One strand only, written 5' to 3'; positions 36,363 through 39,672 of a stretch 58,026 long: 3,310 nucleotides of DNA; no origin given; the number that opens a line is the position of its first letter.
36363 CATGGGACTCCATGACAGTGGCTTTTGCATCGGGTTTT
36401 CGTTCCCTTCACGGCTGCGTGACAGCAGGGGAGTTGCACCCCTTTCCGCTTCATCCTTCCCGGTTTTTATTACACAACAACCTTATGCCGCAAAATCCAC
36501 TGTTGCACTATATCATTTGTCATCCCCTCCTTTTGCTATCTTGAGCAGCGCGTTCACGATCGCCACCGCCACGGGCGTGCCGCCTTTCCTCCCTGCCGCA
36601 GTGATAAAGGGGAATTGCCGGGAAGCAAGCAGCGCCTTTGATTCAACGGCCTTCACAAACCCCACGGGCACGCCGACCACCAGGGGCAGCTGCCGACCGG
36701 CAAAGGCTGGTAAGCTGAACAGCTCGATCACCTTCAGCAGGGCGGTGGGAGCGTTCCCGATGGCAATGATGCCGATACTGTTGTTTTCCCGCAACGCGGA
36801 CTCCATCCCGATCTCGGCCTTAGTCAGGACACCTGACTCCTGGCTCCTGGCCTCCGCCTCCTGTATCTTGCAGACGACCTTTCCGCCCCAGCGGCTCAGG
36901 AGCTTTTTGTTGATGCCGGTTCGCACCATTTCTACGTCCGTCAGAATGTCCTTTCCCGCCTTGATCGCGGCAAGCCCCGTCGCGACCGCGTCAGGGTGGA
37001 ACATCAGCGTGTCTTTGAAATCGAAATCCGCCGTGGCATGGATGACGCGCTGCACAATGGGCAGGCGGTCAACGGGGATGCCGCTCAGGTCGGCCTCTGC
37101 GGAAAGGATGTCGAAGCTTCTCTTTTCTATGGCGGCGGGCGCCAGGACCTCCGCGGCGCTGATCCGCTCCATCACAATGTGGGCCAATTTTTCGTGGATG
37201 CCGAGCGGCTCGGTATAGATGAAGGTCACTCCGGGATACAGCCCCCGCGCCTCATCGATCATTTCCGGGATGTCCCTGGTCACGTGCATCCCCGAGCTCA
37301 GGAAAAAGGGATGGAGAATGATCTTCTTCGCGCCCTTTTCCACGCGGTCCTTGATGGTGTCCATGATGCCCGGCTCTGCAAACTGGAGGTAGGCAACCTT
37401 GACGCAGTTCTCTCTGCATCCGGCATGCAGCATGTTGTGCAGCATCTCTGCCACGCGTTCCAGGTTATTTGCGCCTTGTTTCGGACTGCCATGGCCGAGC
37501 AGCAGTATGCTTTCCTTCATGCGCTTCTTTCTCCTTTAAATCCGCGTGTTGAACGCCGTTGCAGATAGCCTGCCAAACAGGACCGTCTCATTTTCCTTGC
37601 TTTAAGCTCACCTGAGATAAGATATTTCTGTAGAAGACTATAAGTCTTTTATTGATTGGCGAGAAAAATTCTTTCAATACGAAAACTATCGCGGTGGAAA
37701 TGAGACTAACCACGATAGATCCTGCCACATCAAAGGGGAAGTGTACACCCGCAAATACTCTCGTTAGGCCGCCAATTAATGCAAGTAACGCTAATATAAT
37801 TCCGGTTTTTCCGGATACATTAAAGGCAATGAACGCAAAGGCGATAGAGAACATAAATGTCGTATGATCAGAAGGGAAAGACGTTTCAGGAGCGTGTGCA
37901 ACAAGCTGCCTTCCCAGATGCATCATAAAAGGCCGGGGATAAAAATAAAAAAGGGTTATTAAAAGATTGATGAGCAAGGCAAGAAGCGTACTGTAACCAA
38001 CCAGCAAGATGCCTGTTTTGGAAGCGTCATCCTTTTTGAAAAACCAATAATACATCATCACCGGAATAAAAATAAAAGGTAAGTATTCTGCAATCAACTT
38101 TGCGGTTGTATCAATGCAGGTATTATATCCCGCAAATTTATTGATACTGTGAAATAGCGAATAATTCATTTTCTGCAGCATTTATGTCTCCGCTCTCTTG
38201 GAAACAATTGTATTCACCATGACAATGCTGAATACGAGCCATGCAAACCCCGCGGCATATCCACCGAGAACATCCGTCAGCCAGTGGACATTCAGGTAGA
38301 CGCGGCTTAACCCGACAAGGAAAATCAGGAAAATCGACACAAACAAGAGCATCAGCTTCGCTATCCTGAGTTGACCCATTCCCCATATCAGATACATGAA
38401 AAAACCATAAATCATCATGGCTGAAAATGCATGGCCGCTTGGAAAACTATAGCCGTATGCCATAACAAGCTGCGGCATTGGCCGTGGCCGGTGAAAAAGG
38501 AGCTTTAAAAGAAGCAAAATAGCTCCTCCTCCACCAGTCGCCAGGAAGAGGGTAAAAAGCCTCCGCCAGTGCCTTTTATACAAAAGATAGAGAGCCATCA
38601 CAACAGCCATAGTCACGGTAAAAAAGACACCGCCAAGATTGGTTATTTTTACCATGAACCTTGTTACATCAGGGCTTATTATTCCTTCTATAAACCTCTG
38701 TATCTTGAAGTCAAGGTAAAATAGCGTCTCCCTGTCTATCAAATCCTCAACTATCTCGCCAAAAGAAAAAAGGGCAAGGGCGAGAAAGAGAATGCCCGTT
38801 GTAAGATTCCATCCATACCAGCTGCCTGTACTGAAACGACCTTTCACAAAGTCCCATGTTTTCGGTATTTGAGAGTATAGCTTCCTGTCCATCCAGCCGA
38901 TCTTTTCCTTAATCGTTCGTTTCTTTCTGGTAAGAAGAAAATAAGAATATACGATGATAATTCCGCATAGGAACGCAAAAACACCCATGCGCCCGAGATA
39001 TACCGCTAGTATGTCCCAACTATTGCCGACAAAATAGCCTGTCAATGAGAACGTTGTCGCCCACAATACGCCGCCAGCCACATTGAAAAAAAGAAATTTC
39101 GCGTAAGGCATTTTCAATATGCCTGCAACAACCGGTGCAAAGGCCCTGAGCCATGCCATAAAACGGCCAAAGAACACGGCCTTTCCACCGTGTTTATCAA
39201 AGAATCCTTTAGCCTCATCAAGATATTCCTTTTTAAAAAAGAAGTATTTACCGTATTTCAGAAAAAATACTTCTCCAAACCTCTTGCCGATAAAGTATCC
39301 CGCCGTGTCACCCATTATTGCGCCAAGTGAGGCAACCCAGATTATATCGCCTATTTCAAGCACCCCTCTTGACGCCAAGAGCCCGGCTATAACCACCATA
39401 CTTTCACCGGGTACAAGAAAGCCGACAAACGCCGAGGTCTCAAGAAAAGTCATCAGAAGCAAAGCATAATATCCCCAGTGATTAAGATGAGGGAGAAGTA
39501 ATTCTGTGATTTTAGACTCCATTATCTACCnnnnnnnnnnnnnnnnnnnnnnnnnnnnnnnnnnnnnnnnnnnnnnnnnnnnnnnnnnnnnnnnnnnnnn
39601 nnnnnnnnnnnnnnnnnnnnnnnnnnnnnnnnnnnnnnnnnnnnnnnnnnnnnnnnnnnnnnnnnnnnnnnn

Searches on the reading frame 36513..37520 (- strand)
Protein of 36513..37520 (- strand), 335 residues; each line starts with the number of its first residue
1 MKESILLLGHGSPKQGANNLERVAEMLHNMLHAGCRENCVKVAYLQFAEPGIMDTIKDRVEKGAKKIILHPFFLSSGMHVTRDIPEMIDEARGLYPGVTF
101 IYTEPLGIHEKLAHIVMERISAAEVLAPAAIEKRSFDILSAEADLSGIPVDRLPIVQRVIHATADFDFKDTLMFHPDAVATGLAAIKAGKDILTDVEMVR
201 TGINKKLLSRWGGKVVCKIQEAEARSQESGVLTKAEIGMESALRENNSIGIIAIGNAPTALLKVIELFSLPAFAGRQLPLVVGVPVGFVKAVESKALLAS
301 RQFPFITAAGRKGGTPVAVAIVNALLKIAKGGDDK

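Call 52: search_protein_families(library=pfam, proteins=[window:36513-37520:-], max_evalue=0.00001)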
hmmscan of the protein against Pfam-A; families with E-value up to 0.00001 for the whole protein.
window:36513-37520:- (335 aa): 2 families
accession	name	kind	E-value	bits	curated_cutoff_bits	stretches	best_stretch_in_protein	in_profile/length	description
PF02570.20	CbiC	-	3.7e-63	213.2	22.5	1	131-327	2-195/196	Precorrin-8X methylmutase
PF01903.22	CbiX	-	6.4e-23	81.5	22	1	10-117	1-105/106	CbiX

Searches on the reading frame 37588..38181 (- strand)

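Call 52: search_protein_families(library=pfam, proteins=[window:37588-38181:-], max_evalue=0.00001)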
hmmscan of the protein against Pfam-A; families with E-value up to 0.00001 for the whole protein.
window:37588-38181:- (197 aa): 1 family
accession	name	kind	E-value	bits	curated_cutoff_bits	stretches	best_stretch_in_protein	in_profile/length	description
PF01569.27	PAP2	-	1.7e-16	60.6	27.2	1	59-169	3-124/130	PAP2 superfamily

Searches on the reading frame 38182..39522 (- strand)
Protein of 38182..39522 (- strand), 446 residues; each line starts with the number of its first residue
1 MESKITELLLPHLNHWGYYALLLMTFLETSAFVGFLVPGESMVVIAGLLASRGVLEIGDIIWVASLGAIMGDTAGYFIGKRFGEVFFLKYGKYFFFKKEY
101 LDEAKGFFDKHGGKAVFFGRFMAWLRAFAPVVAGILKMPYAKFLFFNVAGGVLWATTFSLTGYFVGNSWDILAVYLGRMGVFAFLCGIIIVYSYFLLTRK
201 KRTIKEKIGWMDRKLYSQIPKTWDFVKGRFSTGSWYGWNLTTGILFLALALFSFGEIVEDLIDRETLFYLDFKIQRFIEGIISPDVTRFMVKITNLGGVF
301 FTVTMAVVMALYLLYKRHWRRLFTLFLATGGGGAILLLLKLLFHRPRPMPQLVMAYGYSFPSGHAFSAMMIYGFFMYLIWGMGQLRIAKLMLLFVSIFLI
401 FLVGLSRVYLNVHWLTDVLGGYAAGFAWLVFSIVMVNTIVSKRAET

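Call 52: search_protein_families(library=pfam, proteins=[window:38182-39522:-], max_evalue=0.00001)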
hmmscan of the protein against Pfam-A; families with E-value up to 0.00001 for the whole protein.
window:38182-39522:- (446 aa): 2 families
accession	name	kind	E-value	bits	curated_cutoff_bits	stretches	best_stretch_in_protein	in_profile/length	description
PF09335.16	VTT_dom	-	5.5e-17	62.8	33.9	1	37-163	1-122/123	VTT domain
PF01569.27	PAP2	-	2.7e-16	59.9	27.2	1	323-438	3-127/130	PAP2 superfamily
